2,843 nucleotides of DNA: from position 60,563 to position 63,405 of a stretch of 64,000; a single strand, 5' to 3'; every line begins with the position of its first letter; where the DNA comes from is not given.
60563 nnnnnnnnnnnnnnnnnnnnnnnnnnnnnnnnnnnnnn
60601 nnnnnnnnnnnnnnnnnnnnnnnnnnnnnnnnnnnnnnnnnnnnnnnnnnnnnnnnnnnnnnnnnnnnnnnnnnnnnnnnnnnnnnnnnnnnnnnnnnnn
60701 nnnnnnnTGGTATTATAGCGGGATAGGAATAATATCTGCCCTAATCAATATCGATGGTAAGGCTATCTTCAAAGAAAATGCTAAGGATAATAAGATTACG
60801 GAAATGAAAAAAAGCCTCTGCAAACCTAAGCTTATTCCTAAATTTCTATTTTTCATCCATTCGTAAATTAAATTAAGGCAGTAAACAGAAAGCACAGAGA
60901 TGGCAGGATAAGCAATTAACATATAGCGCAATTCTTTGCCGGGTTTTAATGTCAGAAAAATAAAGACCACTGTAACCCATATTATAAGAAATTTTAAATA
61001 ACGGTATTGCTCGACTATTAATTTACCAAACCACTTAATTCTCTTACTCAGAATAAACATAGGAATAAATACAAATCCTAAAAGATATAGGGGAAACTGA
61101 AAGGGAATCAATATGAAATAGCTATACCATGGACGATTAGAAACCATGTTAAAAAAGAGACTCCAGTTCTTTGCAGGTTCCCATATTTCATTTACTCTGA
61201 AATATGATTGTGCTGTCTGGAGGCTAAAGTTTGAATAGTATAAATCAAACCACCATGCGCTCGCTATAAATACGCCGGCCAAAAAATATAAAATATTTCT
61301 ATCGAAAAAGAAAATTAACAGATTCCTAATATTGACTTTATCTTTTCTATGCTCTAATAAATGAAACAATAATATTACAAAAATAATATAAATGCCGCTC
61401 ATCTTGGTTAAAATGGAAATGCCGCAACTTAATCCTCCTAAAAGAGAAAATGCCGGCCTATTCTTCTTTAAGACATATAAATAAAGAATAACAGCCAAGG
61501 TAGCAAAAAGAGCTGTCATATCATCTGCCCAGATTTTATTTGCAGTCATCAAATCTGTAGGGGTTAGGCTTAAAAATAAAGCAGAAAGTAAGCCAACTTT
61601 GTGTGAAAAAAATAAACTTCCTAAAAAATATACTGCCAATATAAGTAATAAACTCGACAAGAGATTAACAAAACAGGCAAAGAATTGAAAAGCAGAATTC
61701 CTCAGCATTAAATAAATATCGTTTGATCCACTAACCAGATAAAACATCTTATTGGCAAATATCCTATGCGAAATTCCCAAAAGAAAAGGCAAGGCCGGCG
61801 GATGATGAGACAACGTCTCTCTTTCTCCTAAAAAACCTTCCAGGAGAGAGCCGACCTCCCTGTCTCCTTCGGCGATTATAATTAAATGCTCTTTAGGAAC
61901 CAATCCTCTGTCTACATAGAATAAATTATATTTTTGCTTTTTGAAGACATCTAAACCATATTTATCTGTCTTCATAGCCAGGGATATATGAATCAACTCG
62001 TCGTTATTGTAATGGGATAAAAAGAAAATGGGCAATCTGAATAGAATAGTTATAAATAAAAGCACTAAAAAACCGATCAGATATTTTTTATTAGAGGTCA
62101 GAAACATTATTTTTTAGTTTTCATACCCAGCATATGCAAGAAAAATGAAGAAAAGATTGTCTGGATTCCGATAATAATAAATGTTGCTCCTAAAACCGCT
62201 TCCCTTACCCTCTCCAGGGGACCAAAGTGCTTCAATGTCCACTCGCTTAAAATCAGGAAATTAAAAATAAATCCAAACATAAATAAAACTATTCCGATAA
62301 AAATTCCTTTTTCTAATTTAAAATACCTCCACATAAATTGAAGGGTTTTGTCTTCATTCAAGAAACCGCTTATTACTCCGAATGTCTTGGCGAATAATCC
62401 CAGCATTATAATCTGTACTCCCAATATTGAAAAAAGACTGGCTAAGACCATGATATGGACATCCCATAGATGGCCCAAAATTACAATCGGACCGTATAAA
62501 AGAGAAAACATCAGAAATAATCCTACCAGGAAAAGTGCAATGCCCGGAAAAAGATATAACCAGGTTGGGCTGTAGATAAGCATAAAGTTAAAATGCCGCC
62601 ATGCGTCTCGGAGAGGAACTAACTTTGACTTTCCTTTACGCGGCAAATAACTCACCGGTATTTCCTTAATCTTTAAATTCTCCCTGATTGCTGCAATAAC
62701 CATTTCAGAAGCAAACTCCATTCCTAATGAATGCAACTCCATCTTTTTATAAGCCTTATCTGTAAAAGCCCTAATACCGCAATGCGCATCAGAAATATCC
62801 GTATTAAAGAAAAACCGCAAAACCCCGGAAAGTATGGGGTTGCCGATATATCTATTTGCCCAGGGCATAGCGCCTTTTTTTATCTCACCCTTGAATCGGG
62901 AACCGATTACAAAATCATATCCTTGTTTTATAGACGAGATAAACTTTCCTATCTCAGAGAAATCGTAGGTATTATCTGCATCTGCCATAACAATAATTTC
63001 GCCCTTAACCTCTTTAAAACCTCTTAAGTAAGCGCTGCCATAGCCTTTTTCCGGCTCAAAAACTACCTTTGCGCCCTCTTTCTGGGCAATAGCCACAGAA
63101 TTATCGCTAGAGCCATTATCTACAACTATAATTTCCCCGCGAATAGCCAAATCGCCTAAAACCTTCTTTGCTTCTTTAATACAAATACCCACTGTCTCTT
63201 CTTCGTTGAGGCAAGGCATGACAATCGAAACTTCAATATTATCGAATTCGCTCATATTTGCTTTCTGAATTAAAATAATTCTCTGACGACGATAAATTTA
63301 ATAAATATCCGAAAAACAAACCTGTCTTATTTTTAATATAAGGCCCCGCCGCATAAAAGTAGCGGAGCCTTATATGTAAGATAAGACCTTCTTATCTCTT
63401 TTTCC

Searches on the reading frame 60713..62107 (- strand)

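Call 85: search_protein_families(library=pfam, proteins=[window:60713-62107:-], max_evalue=0.00001)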
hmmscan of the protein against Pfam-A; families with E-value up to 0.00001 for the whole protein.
window:60713-62107:- (464 aa): 2 families
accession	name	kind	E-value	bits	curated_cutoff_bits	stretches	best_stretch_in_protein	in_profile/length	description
PF02366.24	PMT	-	8.6e-11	42.3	22.7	1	95-255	39-205/245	Dolichyl-phosphate-mannose-protein mannosyltransferase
PF13231.12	PMT_2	-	4.5e-10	40.4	26.1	1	142-256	22-136/160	Dolichyl-phosphate-mannose-protein mannosyltransferase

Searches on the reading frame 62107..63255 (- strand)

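Call 85: search_protein_families(library=pfam, proteins=[window:62107-63255:-], max_evalue=0.00001)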
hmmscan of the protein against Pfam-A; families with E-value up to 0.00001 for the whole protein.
window:62107-63255:- (382 aa): 1 family
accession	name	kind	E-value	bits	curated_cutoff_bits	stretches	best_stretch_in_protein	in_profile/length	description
PF00535.33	Glycos_transf_2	-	6.1e-28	98.3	23.3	1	10-171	1-166/168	Glycosyl transferase family 2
